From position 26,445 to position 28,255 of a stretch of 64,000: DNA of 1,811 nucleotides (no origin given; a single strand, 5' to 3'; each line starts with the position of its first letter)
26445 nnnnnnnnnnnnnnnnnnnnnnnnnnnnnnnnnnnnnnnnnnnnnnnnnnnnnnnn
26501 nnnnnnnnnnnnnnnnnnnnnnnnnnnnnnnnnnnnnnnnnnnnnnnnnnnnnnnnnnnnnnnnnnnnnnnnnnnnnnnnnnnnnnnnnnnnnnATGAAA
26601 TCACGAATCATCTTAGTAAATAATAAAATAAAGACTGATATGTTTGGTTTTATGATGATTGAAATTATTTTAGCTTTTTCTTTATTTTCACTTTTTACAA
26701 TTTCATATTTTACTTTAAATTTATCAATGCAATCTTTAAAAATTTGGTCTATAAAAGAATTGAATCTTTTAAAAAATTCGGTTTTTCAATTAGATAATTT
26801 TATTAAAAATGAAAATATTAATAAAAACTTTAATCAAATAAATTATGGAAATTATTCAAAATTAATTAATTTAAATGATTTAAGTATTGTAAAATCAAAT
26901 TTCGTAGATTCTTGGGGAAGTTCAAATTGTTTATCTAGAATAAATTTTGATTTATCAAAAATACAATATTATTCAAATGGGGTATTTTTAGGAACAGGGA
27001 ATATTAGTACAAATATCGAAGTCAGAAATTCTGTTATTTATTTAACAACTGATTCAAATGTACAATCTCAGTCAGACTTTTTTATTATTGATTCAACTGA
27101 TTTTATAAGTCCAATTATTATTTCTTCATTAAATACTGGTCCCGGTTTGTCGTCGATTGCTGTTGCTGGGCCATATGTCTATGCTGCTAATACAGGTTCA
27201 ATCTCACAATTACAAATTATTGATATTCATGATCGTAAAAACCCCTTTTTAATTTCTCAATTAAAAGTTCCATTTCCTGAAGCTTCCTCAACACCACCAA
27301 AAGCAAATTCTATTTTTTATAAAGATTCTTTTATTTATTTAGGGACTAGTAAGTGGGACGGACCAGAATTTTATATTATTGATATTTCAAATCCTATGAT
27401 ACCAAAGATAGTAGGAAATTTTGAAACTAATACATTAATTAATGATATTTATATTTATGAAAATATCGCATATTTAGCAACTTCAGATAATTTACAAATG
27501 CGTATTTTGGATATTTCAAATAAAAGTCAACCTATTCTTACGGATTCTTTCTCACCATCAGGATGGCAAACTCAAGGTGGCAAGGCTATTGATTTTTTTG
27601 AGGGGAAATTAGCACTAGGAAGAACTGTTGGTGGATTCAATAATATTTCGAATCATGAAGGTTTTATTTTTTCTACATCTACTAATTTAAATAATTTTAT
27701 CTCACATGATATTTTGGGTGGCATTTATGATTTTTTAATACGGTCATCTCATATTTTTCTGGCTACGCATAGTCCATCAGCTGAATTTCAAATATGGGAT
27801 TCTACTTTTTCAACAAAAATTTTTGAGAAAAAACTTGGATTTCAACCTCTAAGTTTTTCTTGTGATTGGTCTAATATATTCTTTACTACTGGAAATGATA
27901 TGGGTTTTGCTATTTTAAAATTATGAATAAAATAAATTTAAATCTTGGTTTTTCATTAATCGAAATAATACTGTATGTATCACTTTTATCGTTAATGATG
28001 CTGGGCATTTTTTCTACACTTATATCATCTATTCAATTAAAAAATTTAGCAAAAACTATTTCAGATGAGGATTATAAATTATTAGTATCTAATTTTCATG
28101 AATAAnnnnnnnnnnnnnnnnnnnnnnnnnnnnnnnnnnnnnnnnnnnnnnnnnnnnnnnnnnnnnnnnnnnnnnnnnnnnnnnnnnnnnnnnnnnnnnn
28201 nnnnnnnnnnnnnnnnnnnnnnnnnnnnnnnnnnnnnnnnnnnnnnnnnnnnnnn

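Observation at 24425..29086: Type IV pilus locus encoding a prepilin fused to an LVIVD beta-propeller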

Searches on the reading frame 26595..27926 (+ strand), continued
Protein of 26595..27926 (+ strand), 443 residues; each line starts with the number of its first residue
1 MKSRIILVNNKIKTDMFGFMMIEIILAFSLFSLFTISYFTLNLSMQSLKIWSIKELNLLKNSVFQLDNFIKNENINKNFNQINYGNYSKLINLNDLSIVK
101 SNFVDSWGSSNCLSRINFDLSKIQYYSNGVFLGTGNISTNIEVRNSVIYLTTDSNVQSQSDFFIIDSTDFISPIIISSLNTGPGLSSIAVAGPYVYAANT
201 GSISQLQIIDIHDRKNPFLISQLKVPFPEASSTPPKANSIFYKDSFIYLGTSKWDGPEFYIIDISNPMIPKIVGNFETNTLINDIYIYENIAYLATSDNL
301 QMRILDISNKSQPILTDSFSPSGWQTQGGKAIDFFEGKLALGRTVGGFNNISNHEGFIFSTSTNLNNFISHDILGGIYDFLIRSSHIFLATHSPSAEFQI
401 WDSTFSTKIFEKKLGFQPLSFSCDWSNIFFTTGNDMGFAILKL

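Call 27: find_related_loci(query=A1, collection=genome_contigs, flank=7000)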
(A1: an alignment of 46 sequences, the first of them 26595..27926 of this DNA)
Query A1 (443 aa) in genome_contigs; peptide patterns used: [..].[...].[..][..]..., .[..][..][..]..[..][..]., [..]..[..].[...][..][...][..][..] (x = any residue, [..] = any of these).
142 stretches matched a pattern; 61 encode a relative of the query (tblastn E <= 1e-3); 60 distinct loci.
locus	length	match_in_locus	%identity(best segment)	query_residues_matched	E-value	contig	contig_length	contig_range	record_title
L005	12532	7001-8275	56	18-440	2e-166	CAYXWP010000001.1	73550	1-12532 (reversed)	MAG TPA_asm: uncultured Candidatus Saccharibacteria bacterium isolate SRP062349_co2_4 genome assembly, contig: NODE_222_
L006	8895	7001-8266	58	18-443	6e-166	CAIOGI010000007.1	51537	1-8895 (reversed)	MAG: Candidatus Taylorbacteria bacterium isolate Loclat_bin-01970 genome assembly, contig: bin-01970:07/13, whole genome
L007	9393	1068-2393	58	1-443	6e-162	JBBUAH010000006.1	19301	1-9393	MAG: Patescibacteria group bacterium isolate H51-bin097_1 H51_bin097_1_000000000006, whole genome shotgun sequence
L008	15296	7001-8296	57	1-443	8e-160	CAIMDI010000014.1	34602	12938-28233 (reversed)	Candidatus Taylorbacteria bacterium isolate KTt_bin-0984 genome assembly, contig: bin-0984:14/36, whole genome shotgun s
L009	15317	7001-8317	53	1-440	1e-155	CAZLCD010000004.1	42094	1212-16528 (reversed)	MAG TPA_asm: uncultured Candidatus Saccharibacteria bacterium isolate SRP286056_co1_436 genome assembly, contig: NODE_91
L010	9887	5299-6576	55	18-443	2e-154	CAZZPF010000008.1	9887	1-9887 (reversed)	MAG TPA_asm: uncultured Candidatus Saccharibacteria bacterium isolate binchicken_co203_538 genome assembly, contig: k141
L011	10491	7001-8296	52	1-443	2e-150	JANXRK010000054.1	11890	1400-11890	MAG: Candidatus Taylorbacteria bacterium isolate 336R_metabat_165_sub 336R_k141_2045163, whole genome shotgun sequence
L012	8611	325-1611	54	1-443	5e-145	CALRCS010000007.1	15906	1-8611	MAG: Candidatus Nomurabacteria bacterium isolate RH-23may17-878 genome assembly, contig: RH-23may17-C27690, whole genome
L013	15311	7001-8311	50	1-442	1e-139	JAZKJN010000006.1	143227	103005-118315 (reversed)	MAG: Patescibacteria group bacterium isolate ADI_DC_SW_02_SPN_11032020-bin123 DCSW02SPN_B123_0_000000000006, whole genom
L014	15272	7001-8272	51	18-443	1e-139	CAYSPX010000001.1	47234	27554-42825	MAG TPA_asm: uncultured Candidatus Saccharibacteria bacterium isolate SRP286056_co1_32 genome assembly, contig: NODE_751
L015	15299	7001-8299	51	1-443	7e-139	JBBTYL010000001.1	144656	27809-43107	MAG: Patescibacteria group bacterium isolate H41-bin140_1 H41_bin140_1_000000000001, whole genome shotgun sequence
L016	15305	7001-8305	50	1-443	1e-138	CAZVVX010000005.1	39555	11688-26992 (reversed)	MAG TPA_asm: uncultured Candidatus Saccharibacteria bacterium isolate SRP133034_co1_24 genome assembly, contig: NODE_865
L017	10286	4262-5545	49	1-443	3e-136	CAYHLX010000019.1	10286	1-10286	MAG TPA_asm: uncultured Candidatus Saccharibacteria bacterium isolate ERP119705_co13_651 genome assembly, contig: NODE_8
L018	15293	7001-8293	51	1-442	5e-132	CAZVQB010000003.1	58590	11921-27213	MAG TPA_asm: uncultured Candidatus Saccharibacteria bacterium isolate SRP135725_co1_407 genome assembly, contig: NODE_40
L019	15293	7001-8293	50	1-442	2e-131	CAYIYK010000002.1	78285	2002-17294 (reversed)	MAG TPA_asm: uncultured Candidatus Saccharibacteria bacterium isolate ERP123247_co1_234 genome assembly, contig: NODE_13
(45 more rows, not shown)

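Call 31: search_solved_structures(query=A1, max_evalue=1)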
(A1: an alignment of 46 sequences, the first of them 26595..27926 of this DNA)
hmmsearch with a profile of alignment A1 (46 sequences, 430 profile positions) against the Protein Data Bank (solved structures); distinct sequences matched with E-value up to 1: 4.
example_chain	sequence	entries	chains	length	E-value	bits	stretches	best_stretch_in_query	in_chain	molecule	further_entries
5hrm_A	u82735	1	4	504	0.19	13.7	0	190-263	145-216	Haloalkylphosphorus hydrolase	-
5ioj_A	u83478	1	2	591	0.33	12.9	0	190-263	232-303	Haloalkylphosphorus hydrolase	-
5fvm_C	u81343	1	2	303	0.49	12.3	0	264-305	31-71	TARGET OF RAPAMYCIN COMPLEX SUBUNIT LST8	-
6emk_B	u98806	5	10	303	0.97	11.3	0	225-297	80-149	Target of rapamycin complex subunit LST8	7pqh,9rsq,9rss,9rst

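Call 50: search_protein_families(library=pfam, alignment_id=A1, max_evalue=0.01)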
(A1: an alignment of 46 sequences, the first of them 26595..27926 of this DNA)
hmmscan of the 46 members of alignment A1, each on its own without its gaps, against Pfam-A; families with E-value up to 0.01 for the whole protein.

A. member 1, window:26595-27926:+ (443 aa): 1 family
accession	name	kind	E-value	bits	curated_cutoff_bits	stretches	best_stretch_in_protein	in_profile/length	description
PF08309.17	LVIVD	-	4.4e-11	42.4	20.2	1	284-319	6-40/42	LVIVD repeat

B. families by the number of members that match (of 46 scanned): 4 families
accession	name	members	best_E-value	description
PF08309.17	LVIVD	46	4.1e-15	LVIVD repeat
PF09826.15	Beta_propel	12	8e-05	Beta propeller domain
PF21959.2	DUF6923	1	0.0014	Repeat of unknown function (DUF6923)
PF17783.7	CvfB_WH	1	0.002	CvfB-like winged helix domain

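Call 74: search_protein_representatives(alignment_id=A1)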
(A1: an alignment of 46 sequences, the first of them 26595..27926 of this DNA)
Query: 46 sequences, 430 profile positions. Proteins with E-value up to 0.001 (for the whole library): 30494; up to 1e-10: 17636; up to 1e-30: 3293. The best 150 are listed.
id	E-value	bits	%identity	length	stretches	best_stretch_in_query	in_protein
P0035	4.6e-204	694.5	-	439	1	1-429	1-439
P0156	1.4e-149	515.0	-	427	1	18-428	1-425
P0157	6.4e-146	502.9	-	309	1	132-428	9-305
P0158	3.3e-145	500.6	-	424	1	1-427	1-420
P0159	1.8e-131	455.3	-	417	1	13-428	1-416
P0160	6.5e-130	450.2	-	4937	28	120-308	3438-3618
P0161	6.6e-129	446.9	-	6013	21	148-302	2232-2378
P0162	1.6e-118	412.7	-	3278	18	144-306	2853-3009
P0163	1.4e-117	409.5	-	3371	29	124-306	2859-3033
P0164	2.1e-115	402.4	-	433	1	1-425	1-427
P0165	5.0e-112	391.3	-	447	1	1-417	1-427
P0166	6.6e-112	390.9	-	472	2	122-419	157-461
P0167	2.2e-111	389.2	-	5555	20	172-303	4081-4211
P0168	2.6e-111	388.9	-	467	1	7-427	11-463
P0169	5.4e-111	387.9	-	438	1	1-428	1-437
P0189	1.3e-99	350.4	-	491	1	123-420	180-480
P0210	4.9e-94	332.0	-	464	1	10-418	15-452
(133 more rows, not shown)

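Call 82: find_encoding_contigs(protein=P0189, flank=6000, max_places=2)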
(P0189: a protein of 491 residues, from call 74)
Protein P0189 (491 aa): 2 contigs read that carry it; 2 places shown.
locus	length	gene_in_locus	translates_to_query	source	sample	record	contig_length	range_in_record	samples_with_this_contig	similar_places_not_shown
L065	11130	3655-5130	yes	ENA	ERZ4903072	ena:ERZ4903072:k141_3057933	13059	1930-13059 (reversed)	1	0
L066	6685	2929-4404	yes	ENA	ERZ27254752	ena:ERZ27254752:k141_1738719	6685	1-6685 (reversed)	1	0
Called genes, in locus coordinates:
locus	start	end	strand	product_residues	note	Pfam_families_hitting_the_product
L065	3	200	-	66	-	?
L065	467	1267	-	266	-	PF13671:AAA_33 (faint), PF00406:ADK (weak), PF13207:AAA_17 (faint)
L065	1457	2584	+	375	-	PF00437:T2SSE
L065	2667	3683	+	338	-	PF00482:T2SSF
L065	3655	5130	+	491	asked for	PF08309:LVIVD (faint)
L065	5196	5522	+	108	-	-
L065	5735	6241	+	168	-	PF07963:N_methyl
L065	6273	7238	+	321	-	PF00768:Peptidase_S11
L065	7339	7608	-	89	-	-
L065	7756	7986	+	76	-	-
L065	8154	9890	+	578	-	PF01522:Polysacc_deac_1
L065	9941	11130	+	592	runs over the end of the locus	PF02018:CBM_4_9 (weak), PF01522:Polysacc_deac_1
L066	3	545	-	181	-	?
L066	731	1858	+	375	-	PF00437:T2SSE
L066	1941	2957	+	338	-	PF00482:T2SSF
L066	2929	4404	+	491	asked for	PF08309:LVIVD (faint)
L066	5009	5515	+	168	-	PF07963:N_methyl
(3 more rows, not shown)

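Call 83: find_encoding_contigs(protein=P0210, flank=6000, max_places=2)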
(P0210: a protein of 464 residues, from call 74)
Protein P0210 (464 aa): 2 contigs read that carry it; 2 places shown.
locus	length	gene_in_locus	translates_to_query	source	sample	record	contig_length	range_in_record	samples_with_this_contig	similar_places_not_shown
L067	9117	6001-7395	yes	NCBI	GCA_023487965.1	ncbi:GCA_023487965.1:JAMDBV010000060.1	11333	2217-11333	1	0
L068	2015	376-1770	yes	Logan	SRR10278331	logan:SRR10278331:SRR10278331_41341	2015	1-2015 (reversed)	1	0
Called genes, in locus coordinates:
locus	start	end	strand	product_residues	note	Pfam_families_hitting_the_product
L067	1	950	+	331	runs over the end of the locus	PF03462:PCRF, PF00472:RF-1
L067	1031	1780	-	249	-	PF13462:Thioredoxin_4, PF13098:Thioredoxin_2 (faint), PF01323:DSBA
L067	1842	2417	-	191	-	PF13482:RNase_H_2, PF10108:DNA_pol_B_exo2 (faint)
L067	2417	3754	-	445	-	PF13393:tRNA-synt_His, PF00587:tRNA-synt_2b (weak), PF03129:HGTP_anticodon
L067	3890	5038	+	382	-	PF00437:T2SSE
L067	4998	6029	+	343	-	PF00482:T2SSF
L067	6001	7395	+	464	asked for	-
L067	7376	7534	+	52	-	-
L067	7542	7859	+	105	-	-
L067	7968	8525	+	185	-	PF07963:N_methyl (weak)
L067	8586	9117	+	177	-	PF00768:Peptidase_S11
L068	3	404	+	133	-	?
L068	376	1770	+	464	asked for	-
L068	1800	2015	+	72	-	?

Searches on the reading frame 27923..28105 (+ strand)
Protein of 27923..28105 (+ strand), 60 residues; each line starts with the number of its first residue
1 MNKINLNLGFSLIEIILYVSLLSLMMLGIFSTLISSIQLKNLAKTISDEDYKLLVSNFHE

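Call 3: search_protein_families(library=pfam, proteins=[window:27923-28105:+], max_evalue=1)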
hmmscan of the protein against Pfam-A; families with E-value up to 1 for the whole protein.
window:27923-28105:+ (60 aa): 2 families
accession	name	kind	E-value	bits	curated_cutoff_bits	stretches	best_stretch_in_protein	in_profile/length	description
PF07963.17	N_methyl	-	0.0014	18.6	21.2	1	8-30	5-27/27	Prokaryotic N-terminal methylation motif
PF15339.11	Afaf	-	0.25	11.5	27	1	2-30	126-154/198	Acrosome formation-associated factor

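Call 4: search_protein_families(library=ncbifam, proteins=[window:27923-28105:+], max_evalue=1)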
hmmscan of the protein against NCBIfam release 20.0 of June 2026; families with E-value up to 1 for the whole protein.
window:27923-28105:+ (60 aa): 6 families
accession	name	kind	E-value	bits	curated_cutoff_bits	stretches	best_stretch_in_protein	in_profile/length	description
NF041002.1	pilin_ComGF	equivalog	0.0031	17.7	80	1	9-59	3-53/139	competence type IV pilus minor pilin ComGF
NF007848.0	PRK10557.1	equivalog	0.042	13.1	120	1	7-33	10-36/192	prepilin peptidase-dependent protein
NF040982.1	ComGD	equivalog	0.063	13.7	70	1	9-38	3-31/139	competence type IV pilus minor pilin ComGD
NF041013.1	T4P_ComGE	equivalog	0.092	12.9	49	1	7-41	3-37/83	competence type IV pilus minor pilin ComGE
NF047827.1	T3SSXpsH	equivalog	0.099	12.4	160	1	9-48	2-44/145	type II secretion system protein XpsH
TIGR02532.1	IV_pilin_GFxxxE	domain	0.65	10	16.3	0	9-28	3-22/24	prepilin-type N-terminal cleavage/methylation domain-containing protein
